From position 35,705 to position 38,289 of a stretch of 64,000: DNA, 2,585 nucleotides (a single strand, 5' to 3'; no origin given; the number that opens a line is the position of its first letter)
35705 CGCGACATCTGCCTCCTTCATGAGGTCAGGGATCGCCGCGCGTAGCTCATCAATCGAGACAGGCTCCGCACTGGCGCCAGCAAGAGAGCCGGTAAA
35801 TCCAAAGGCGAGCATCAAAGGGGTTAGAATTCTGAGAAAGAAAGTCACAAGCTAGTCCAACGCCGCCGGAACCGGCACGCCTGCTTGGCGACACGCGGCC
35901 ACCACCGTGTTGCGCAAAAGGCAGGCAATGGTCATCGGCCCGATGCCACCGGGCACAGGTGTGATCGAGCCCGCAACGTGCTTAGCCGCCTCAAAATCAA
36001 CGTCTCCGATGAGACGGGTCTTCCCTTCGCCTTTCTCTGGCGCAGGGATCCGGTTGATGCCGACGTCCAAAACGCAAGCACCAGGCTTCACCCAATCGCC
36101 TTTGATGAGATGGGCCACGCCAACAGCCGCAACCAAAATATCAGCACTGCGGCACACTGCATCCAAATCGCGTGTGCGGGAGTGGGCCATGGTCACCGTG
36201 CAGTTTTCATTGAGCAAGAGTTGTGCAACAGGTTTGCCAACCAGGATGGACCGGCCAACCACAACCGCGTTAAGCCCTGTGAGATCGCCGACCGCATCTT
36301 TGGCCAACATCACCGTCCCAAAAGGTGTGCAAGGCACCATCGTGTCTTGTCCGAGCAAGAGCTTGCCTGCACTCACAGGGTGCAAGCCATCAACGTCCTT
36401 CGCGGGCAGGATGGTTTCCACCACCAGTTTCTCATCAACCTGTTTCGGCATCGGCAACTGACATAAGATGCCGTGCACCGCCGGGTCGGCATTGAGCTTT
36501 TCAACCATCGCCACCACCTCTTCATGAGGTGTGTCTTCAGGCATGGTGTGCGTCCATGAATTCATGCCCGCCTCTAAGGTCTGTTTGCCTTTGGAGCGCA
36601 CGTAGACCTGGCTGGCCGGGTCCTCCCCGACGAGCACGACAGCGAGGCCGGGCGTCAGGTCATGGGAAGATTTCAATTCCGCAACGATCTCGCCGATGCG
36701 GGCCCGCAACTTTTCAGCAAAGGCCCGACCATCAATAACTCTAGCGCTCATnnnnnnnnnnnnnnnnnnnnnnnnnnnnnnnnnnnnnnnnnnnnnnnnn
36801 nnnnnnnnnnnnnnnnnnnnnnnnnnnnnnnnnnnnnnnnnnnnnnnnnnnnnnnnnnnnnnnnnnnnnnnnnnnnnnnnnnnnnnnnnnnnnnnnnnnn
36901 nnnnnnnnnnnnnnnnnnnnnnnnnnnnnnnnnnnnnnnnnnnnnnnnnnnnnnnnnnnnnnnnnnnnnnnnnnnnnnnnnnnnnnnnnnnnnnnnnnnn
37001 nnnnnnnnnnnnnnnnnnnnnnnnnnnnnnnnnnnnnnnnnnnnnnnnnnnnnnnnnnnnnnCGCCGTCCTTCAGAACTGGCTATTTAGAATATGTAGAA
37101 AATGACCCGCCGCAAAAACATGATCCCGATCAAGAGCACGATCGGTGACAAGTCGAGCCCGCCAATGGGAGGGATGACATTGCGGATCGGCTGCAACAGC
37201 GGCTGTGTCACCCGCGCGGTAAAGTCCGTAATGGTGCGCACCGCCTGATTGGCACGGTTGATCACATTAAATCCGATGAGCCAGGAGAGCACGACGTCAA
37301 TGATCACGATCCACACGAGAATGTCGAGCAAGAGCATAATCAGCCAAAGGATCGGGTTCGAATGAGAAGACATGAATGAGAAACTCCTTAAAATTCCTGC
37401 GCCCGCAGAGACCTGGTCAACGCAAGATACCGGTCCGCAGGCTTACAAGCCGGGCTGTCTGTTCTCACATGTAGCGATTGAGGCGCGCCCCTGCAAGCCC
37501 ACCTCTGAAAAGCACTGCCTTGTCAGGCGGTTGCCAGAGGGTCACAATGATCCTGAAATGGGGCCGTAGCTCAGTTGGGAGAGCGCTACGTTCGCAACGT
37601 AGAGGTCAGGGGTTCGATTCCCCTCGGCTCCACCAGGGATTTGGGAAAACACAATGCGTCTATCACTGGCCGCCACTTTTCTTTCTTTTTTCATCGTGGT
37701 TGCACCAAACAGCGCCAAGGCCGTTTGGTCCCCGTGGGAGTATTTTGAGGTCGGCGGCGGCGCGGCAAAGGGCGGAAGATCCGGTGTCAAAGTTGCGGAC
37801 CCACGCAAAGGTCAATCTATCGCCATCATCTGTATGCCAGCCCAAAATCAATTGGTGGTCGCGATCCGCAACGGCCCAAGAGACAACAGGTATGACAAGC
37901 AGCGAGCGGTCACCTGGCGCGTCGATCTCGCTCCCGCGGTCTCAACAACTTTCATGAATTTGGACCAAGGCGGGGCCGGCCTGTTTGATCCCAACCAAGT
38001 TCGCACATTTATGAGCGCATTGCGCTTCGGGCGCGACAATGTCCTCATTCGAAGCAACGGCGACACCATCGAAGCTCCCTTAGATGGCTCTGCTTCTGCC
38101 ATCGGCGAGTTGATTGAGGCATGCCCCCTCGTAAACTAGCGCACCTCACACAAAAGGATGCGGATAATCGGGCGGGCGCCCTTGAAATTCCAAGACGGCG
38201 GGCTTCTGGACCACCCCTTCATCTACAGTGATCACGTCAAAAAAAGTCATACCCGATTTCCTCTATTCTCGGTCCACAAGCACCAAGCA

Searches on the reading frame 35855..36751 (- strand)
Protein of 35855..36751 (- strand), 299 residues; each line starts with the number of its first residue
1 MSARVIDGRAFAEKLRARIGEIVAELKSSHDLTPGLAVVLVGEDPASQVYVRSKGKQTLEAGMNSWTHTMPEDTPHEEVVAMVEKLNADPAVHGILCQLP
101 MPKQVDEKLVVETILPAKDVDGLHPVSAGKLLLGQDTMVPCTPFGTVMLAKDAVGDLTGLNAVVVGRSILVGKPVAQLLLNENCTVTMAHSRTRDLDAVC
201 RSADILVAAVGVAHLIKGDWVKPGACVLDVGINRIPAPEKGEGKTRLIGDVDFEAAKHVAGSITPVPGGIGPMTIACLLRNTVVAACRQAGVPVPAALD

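Call 27: list_cluster_members(proteins=[P0121, window:35855-36751:-, window:38300-39025:-, window:38300-39097:-, window:31661-32764:+, window:37654-38136:+, window:32775-33776:-])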
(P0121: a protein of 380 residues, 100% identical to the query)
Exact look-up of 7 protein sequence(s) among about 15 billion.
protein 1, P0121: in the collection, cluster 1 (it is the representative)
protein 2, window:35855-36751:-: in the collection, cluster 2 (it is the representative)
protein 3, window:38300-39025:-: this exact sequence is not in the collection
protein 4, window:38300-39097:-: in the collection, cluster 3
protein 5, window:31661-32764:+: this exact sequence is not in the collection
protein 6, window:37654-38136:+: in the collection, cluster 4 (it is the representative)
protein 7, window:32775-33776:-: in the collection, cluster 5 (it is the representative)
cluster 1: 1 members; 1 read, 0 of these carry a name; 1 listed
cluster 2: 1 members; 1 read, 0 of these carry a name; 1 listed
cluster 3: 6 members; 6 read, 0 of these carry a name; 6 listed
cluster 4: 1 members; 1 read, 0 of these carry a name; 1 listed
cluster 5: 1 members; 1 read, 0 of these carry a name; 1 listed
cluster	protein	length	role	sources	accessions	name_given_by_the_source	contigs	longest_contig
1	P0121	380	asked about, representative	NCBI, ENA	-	-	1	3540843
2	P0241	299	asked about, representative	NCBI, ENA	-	-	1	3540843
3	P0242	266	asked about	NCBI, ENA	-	-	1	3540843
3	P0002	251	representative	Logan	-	-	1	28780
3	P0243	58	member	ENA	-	-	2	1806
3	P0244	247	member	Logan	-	-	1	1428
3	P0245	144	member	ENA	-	-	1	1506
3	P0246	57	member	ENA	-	-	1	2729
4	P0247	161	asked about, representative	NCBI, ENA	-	-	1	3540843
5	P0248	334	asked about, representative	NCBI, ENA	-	-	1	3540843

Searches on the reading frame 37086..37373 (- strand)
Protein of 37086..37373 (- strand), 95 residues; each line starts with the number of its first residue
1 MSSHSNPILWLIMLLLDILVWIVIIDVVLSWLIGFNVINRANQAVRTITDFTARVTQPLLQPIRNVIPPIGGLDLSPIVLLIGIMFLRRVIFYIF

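Call 7: search_protein_families(library=pfam, proteins=[window:37086-37373:-], max_evalue=0.01)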
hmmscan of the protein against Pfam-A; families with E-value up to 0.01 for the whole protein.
window:37086-37373:- (95 aa): 1 family
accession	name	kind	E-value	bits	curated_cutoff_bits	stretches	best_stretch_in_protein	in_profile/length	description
PF02325.22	YGGT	-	4.2e-18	66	27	1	14-90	2-69/70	YGGT family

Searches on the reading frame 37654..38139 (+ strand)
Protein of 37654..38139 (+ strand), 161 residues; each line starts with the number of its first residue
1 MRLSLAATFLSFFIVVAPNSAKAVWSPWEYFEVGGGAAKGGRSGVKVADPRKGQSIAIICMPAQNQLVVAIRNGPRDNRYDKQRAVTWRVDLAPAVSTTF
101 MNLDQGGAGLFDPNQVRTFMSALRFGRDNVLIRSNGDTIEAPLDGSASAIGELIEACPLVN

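Call 7: search_protein_families(library=pfam, proteins=[window:37654-38139:+], max_evalue=0.01)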
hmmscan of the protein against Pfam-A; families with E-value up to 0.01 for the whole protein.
window:37654-38139:+ (161 aa): 0 families

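Call 24: find_encoding_contigs(protein=window:37654-38139:+, flank=8000, max_places=10)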
Protein window:37654-38139:+ (161 aa): no gene with exactly this product is on record in the collection.

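Call 35: search_protein_families(library=padloc, proteins=[window:37654-38139:+], max_evalue=0.01)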
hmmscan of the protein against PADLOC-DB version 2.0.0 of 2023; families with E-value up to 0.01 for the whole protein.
window:37654-38139:+ (161 aa): 0 families

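Call 36: search_protein_families(library=ncbifam, proteins=[window:37654-38139:+], max_evalue=0.001)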
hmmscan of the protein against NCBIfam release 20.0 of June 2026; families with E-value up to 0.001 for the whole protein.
window:37654-38139:+ (161 aa): 0 families
